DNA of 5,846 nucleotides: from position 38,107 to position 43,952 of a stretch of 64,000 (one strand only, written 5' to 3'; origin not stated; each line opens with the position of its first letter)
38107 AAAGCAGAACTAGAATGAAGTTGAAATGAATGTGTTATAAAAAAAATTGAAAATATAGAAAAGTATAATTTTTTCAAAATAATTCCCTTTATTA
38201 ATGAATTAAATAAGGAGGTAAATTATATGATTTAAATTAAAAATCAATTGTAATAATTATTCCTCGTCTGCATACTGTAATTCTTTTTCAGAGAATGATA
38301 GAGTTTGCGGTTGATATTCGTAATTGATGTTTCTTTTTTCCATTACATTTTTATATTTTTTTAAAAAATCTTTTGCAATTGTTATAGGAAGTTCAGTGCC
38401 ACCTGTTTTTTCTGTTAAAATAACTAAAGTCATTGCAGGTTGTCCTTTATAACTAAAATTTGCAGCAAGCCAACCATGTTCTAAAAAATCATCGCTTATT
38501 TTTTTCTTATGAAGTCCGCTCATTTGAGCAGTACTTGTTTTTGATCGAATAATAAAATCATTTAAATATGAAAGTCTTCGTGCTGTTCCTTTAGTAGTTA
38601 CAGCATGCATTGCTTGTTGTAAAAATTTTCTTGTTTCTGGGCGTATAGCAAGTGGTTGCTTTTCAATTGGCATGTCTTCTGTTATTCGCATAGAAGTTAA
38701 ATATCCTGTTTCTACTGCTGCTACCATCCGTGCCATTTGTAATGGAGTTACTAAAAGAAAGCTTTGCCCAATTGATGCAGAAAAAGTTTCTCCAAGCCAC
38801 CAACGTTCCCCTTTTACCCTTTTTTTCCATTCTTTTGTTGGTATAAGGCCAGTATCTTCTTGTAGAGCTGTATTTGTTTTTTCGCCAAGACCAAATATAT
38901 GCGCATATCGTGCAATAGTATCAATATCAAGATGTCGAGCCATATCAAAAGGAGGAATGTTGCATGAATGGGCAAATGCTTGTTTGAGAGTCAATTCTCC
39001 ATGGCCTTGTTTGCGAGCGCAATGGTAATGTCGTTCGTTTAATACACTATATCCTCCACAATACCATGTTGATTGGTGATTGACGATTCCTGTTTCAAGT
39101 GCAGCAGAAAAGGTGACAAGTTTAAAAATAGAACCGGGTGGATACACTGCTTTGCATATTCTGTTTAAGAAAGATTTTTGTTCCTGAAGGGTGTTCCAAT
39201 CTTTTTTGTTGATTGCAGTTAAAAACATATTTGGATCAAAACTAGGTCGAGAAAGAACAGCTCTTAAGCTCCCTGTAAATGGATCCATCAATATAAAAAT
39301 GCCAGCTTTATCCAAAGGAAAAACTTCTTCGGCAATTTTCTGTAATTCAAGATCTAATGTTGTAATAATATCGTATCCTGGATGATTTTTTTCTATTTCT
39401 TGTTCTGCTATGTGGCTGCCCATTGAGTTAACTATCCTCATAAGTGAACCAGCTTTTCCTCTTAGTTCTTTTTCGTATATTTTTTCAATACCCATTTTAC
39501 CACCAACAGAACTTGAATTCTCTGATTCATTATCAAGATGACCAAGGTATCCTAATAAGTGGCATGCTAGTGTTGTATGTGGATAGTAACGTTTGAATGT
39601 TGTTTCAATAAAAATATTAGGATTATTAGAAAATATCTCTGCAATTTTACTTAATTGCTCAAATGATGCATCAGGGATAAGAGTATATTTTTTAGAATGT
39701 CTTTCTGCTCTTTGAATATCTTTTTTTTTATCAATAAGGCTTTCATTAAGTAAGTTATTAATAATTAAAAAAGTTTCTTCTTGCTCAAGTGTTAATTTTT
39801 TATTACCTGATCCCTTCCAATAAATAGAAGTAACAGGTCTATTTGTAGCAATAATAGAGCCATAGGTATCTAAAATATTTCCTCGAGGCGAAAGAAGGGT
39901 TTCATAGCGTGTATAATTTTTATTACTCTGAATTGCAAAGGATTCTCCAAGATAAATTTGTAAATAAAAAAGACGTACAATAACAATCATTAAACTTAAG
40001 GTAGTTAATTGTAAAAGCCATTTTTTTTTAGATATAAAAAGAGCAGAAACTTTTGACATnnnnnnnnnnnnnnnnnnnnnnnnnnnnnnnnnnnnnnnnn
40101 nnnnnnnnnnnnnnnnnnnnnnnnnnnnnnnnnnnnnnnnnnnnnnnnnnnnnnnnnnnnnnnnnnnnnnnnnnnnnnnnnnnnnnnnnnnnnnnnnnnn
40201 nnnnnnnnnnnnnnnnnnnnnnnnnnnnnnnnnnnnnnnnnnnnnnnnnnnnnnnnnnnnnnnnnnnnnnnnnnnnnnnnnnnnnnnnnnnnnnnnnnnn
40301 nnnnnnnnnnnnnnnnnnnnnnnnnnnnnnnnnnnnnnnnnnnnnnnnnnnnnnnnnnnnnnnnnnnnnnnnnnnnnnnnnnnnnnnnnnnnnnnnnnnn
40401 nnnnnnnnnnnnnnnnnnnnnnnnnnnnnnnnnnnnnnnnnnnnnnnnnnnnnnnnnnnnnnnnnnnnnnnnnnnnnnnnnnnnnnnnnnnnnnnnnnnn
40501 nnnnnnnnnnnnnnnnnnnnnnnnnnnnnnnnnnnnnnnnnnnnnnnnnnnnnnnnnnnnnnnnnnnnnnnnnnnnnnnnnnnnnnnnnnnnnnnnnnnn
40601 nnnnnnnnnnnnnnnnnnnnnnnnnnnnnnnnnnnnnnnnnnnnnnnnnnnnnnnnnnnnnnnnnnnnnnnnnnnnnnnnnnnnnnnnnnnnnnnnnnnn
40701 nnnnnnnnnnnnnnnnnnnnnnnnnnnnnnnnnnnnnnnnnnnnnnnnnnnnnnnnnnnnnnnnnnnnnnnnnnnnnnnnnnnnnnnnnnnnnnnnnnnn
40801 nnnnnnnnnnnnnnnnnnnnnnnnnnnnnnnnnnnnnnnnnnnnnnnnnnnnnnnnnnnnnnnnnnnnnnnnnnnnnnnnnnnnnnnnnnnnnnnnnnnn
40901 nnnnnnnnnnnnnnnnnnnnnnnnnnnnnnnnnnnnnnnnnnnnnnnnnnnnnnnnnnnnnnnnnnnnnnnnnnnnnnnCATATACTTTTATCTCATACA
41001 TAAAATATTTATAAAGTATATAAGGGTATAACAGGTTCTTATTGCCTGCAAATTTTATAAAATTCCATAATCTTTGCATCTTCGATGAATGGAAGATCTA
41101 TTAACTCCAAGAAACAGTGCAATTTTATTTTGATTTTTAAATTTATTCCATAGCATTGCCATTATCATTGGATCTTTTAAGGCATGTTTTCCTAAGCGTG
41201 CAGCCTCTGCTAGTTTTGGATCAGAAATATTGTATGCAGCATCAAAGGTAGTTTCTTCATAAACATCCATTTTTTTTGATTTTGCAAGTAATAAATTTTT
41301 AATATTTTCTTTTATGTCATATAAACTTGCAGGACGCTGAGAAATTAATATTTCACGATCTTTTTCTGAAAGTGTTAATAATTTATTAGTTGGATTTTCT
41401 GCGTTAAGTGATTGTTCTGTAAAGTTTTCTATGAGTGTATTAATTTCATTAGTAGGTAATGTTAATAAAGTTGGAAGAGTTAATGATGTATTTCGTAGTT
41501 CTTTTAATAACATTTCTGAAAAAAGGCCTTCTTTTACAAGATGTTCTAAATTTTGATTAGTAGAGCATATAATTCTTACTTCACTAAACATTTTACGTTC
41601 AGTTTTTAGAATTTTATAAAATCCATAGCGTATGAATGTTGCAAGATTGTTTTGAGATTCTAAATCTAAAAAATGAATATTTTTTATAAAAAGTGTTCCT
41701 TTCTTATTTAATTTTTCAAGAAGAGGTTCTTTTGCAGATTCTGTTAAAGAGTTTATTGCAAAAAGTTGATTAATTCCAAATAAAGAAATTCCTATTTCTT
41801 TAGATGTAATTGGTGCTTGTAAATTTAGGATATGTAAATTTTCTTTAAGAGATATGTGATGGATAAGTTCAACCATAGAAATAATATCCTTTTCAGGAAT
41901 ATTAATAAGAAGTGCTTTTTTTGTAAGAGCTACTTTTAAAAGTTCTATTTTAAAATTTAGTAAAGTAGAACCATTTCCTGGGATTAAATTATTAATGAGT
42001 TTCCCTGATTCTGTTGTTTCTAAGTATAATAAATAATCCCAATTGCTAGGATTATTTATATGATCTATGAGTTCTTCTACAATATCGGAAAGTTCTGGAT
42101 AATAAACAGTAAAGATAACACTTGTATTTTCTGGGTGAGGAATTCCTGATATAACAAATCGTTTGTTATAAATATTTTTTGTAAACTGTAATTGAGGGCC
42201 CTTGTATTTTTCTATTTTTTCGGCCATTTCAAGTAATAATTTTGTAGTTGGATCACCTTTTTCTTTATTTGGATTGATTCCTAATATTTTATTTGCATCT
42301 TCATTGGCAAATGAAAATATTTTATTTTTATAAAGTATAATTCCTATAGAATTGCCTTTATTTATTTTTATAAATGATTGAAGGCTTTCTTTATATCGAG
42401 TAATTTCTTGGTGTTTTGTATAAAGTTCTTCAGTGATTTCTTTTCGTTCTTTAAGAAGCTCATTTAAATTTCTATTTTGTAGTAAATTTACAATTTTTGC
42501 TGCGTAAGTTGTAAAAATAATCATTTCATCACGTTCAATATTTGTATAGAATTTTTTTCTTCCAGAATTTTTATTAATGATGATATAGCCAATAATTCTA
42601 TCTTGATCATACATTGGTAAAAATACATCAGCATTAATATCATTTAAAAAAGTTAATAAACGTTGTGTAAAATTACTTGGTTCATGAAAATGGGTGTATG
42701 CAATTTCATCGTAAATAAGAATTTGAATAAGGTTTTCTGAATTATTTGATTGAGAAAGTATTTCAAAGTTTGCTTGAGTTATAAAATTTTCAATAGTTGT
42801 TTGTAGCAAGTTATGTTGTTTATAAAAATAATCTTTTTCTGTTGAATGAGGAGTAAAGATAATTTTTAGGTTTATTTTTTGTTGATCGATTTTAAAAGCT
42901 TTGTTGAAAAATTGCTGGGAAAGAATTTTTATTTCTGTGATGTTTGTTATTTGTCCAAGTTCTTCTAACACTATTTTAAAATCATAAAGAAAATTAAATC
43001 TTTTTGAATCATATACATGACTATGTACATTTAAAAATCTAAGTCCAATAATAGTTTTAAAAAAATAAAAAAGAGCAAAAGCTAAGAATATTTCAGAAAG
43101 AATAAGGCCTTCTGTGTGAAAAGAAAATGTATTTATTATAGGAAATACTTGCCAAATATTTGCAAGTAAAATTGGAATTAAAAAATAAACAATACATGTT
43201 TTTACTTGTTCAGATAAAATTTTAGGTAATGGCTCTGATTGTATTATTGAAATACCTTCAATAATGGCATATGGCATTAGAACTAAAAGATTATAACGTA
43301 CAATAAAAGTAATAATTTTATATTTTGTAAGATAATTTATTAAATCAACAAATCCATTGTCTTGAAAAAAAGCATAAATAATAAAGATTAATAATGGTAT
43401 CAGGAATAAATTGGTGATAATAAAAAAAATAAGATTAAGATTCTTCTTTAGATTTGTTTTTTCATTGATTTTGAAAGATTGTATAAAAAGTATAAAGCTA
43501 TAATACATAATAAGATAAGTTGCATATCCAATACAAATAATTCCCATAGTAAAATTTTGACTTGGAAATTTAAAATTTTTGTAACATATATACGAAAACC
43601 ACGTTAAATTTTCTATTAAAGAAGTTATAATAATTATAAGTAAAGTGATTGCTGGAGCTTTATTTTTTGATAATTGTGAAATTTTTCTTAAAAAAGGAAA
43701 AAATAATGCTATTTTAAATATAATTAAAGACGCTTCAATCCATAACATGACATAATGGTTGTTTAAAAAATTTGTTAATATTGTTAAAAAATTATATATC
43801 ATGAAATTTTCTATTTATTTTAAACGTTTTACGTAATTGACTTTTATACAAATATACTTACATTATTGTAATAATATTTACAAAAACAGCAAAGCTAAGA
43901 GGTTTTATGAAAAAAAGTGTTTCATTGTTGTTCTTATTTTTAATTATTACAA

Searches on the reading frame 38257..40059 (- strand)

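Call 17: search_protein_families(library=ncbifam, proteins=[window:38257-40059:-], max_evalue=1e-10)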
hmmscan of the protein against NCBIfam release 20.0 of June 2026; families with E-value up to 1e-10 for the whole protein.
window:38257-40059:- (600 aa): 15 families
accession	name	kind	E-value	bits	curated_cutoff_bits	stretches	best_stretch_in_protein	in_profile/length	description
TIGR03423.1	pbp2_mrdA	equivalog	4.8e-129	431.6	455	1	14-569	5-590/593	penicillin-binding protein 2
NF008061.0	PRK10795.1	equivalog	1.8e-63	215.1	962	1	5-566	15-609/634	peptidoglycan DD-transpeptidase MrdA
TIGR02214.1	spoVD_pbp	equivalog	1.1e-56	192.5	688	1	16-513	6-482/636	stage V sporulation protein D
NF051842.1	PBP4_5_Efaec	equivalog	6.9e-43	146.9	700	1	51-565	157-661/668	penicillin-binding protein PBP4(5)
NF011685.0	PRK15105.1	subfamily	9.4e-26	90.5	737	1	7-548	18-531/588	peptidoglycan glycosyltransferase FtsI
NF038271.1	strep_PBP2X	exception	2.6e-25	88.8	1050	1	36-410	50-441/750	penicillin-binding protein PBP2X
NF053573.1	PBP2_PenA_Neis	exception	1.7e-24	86.3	1105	1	15-512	31-502/572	peptidoglycan D,D-transpeptidase PBP2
NF033378.1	MECD_PBP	exception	8e-24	83.9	1450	1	47-456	141-554/678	PBP2a family beta-lactam-resistant peptidoglycan transpeptidase MecD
NF000237.1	MECA_PBP2A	equivalog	3.6e-23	81.7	750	1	50-513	142-603/668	PBP2a family beta-lactam-resistant peptidoglycan transpeptidase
NF000406.1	MECB_PBP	exception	3.8e-21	75.2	1450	1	46-580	137-670/674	PBP2a family beta-lactam-resistant peptidoglycan transpeptidase MecB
NF000409.1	MECA_pure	exception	3.4e-20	72.1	1490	1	53-580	145-664/668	PBP2a family beta-lactam-resistant peptidoglycan transpeptidase MecA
NF000410.1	MECA1_pure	exception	3.3e-19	68.5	1480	1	52-513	143-601/666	PBP2a family beta-lactam-resistant peptidoglycan transpeptidase MecA1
NF000408.1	MECA2_pure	exception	6.4e-19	67.6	1525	1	116-577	200-661/668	PBP2a family beta-lactam-resistant peptidoglycan transpeptidase MecA2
NF000407.1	MECC_PBP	exception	1.6e-15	56.4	1500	1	126-512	207-599/665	PBP2a family beta-lactam-resistant peptidoglycan transpeptidase MecC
TIGR02074.1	PBP_1a_fam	subfamily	3.1e-14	52.7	508.75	1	218-513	213-485/535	PBP1A family penicillin-binding protein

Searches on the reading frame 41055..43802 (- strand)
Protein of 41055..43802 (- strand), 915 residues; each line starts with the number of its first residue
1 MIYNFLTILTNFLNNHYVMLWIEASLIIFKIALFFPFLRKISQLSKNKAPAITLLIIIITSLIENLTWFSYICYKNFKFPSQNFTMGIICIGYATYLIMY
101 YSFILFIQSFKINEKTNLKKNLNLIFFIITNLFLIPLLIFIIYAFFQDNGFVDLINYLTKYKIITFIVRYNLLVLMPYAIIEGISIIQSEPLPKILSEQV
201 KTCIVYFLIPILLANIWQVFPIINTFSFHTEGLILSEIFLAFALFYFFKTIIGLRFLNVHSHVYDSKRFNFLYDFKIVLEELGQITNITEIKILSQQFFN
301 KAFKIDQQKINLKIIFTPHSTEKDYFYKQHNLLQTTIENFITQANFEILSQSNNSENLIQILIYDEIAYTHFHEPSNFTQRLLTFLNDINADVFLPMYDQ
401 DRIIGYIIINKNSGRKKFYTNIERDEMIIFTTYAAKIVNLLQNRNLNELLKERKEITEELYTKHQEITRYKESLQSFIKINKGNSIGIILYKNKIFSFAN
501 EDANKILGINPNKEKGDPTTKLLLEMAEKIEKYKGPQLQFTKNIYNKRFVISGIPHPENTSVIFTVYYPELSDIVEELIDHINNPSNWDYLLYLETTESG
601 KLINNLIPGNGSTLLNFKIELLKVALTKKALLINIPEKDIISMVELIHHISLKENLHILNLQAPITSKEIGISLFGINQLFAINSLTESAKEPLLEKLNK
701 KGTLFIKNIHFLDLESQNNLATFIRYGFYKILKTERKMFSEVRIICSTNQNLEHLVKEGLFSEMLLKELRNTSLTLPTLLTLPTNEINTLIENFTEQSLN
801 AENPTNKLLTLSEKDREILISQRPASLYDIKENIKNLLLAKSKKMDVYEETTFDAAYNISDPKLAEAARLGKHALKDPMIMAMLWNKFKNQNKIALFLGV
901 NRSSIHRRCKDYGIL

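Call 17: search_protein_families(library=ncbifam, proteins=[window:41055-43802:-], max_evalue=1e-10)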
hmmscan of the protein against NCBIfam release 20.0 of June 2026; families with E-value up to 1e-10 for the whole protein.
window:41055-43802:- (915 aa): 6 families
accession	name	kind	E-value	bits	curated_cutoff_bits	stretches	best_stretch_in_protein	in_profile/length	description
NF051870.1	NAssimRespRegNtrX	equivalog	3.3e-14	52.6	600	1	606-914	140-452/452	nitrogen assimilation response regulator NtrX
TIGR02974.1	phageshock_pspF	equivalog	3.7e-13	49.4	443.55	1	690-850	84-242/336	phage shock protein operon transcriptional activator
NF008485.2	PRK11388.1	equivalog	6.4e-12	44.6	551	1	698-914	421-637/643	dihydroxyacetone kinase operon transcriptional regulator DhaR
NF008085.0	PRK10820.1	equivalog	2.2e-11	43.1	576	1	647-914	247-512/520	transcriptional regulator TyrR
TIGR02915.1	PEP_resp_reg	equivalog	3.4e-11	42.6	502.6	1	647-913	182-443/445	PEP-CTERM-box response regulator transcription factor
TIGR01818.1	ntrC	equivalog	3.7e-11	42.5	558.6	0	701-810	229-337/463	nitrogen regulation protein NR(I)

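Call 41: search_protein_families(library=pfam, proteins=[window:41055-43802:-], max_evalue=0.001)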
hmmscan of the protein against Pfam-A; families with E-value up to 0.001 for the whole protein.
window:41055-43802:- (915 aa): 2 families
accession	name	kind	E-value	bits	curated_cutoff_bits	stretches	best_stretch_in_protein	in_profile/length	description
PF00158.32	Sigma54_activat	-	2.6e-10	40.7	20.2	1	645-773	40-166/168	Sigma-54 interaction domain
PF14532.12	Sigma54_activ_2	-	4.9e-10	40.2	25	1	679-779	50-138/138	Sigma-54 interaction domain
